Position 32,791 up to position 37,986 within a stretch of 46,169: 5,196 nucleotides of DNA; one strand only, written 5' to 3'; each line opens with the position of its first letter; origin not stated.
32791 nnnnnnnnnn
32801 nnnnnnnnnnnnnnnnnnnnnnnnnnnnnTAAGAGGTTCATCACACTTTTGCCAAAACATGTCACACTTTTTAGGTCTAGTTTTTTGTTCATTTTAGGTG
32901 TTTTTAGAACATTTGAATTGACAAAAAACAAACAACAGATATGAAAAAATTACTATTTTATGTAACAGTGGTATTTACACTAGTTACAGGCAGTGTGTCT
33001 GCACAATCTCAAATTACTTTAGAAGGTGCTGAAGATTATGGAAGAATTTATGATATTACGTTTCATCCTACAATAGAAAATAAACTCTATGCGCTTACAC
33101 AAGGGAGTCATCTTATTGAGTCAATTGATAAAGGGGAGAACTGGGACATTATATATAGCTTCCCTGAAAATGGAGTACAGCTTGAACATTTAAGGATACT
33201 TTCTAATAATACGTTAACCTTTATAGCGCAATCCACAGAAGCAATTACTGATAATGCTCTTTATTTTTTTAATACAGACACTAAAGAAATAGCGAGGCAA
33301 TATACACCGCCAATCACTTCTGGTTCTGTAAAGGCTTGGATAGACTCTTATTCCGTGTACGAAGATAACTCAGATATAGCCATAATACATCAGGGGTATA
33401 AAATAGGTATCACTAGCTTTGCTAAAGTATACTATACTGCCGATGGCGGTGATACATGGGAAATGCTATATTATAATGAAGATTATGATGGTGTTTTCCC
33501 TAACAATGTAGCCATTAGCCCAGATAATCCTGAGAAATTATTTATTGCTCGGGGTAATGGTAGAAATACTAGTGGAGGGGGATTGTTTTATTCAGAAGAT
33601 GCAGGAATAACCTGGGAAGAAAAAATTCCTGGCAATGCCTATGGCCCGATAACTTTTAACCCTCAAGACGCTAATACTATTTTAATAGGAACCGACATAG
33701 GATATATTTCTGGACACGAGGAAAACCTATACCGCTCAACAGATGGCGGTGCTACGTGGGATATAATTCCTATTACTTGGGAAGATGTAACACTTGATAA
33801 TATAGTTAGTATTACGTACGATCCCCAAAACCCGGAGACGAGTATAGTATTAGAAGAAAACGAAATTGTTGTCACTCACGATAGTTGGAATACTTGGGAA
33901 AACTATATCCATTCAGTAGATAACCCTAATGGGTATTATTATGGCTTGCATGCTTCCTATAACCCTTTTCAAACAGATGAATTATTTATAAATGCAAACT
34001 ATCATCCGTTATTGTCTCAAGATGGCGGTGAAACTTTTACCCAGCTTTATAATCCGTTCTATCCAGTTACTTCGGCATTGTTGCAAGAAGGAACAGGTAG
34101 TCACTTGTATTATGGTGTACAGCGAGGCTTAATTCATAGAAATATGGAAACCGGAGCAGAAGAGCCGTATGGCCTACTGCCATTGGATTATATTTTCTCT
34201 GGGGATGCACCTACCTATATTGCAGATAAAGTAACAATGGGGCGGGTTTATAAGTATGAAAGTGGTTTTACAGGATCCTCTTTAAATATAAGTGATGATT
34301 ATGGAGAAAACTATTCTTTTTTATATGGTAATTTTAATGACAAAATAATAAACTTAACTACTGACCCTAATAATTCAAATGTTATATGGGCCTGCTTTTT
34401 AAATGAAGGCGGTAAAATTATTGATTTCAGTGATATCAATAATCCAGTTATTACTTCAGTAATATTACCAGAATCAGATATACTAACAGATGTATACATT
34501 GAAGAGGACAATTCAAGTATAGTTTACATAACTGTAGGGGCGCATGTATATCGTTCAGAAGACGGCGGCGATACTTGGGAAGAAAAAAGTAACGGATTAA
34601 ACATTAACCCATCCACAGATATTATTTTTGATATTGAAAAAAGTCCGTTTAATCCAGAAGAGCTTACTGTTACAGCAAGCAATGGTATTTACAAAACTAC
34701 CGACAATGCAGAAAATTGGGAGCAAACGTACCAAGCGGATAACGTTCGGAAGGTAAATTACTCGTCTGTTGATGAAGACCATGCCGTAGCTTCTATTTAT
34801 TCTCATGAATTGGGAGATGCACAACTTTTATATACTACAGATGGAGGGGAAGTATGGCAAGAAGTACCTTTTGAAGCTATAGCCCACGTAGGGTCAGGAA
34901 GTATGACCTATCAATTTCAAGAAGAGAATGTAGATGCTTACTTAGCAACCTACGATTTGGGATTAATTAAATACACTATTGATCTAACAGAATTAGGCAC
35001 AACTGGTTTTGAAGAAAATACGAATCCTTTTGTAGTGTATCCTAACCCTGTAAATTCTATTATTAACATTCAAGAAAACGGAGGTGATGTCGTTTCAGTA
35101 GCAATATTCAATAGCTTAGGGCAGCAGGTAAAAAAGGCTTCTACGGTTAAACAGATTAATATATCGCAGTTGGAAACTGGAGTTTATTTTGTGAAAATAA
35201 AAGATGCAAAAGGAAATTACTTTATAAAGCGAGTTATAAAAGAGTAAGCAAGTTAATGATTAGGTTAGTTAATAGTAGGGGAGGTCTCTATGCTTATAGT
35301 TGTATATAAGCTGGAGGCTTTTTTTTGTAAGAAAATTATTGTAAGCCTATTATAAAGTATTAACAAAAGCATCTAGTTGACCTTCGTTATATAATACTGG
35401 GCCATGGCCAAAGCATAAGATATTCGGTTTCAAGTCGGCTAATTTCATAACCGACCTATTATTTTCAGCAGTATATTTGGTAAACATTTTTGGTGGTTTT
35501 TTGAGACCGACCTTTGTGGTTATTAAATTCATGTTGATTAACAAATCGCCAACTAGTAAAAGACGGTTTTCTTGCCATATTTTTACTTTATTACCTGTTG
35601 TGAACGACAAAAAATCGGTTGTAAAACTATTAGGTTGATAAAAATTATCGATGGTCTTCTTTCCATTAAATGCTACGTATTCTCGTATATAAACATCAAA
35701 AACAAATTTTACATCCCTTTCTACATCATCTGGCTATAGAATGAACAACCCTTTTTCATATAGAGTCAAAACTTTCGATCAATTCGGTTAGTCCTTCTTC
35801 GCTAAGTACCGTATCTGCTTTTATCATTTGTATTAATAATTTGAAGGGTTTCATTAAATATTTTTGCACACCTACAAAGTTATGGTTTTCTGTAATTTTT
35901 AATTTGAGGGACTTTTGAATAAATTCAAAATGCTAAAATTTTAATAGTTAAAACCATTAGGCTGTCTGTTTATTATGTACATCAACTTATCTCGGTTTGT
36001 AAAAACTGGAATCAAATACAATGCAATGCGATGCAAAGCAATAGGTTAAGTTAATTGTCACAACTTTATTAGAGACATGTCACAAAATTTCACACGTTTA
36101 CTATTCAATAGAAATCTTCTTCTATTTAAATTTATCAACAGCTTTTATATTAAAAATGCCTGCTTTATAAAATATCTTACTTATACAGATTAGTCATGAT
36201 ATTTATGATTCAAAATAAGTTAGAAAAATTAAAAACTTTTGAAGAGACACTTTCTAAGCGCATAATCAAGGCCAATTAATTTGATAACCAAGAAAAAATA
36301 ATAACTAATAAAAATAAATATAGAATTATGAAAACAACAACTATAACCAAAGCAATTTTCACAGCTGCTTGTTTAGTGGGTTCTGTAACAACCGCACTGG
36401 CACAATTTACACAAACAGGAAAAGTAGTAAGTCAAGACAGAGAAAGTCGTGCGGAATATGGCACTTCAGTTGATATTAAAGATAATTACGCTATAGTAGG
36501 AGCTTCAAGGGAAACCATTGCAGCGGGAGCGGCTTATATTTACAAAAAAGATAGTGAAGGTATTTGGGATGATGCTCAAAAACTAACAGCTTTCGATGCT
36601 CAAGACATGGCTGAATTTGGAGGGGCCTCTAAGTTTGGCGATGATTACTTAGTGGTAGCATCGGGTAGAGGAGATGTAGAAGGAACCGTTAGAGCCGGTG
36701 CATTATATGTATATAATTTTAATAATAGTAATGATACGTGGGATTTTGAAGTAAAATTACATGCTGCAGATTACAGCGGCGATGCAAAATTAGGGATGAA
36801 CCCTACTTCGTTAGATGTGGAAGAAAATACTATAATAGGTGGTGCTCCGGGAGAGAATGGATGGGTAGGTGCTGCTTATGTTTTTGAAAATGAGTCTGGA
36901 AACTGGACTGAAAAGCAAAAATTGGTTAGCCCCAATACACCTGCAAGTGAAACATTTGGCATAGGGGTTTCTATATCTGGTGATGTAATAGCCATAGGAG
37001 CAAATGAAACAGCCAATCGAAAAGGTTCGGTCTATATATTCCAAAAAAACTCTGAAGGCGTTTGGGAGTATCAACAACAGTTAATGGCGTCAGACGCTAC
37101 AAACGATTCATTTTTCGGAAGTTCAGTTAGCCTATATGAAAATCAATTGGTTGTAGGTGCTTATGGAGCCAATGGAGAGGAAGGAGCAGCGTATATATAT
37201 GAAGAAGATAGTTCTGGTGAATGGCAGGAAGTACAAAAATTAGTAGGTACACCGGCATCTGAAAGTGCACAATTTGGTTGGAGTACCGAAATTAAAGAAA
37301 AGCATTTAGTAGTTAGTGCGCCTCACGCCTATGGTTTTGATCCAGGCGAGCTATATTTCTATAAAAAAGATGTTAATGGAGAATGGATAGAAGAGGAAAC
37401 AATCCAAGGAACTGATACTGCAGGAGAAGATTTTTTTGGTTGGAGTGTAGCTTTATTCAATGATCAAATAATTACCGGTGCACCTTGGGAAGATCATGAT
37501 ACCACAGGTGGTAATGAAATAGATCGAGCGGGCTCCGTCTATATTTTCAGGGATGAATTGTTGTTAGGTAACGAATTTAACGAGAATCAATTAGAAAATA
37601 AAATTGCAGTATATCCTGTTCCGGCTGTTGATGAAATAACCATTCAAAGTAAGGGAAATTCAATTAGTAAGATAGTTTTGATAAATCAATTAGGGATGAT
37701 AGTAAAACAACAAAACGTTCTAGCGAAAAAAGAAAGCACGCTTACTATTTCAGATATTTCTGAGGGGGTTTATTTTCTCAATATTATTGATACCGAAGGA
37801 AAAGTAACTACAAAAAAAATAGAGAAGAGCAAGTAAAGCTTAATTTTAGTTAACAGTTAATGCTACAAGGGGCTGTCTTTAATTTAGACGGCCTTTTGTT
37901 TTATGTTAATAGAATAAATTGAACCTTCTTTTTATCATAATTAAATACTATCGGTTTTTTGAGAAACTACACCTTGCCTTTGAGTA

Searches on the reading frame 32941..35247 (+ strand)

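Call 14: search_protein_families(library=pfam, proteins=[window:32941-35247:+], max_evalue=0.001)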
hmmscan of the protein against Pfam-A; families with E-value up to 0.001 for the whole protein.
window:32941-35247:+ (768 aa): 4 families
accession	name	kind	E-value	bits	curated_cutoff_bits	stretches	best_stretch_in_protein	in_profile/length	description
PF15902.12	Sortilin-Vps10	-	1.9e-26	93.3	33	3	535-642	2-112/446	Sortilin, neurotensin receptor 3,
PF02012.26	BNR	-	1.5e-14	52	27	0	216-226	1-11/12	BNR/Asp-box repeat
PF18962.6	Por_Secre_tail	-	2.5e-14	53.8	27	1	699-766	1-74/75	Secretion system C-terminal sorting domain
PF14870.12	PSII_BNR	-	1.2e-10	41.6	27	0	507-655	12-148/303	Photosynthesis system II assembly factor YCF48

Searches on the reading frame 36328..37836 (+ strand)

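Call 14: search_protein_families(library=pfam, proteins=[window:36328-37836:+], max_evalue=0.001)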
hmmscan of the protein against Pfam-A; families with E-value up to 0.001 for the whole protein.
window:36328-37836:+ (502 aa): 2 families
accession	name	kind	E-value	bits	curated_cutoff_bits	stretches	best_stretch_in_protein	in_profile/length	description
PF14312.12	FG-GAP_2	-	2.2e-61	204.3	23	5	246-291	1-49/49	FG-GAP repeat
PF18962.6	Por_Secre_tail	-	9.2e-11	42.3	27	1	428-498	1-73/75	Secretion system C-terminal sorting domain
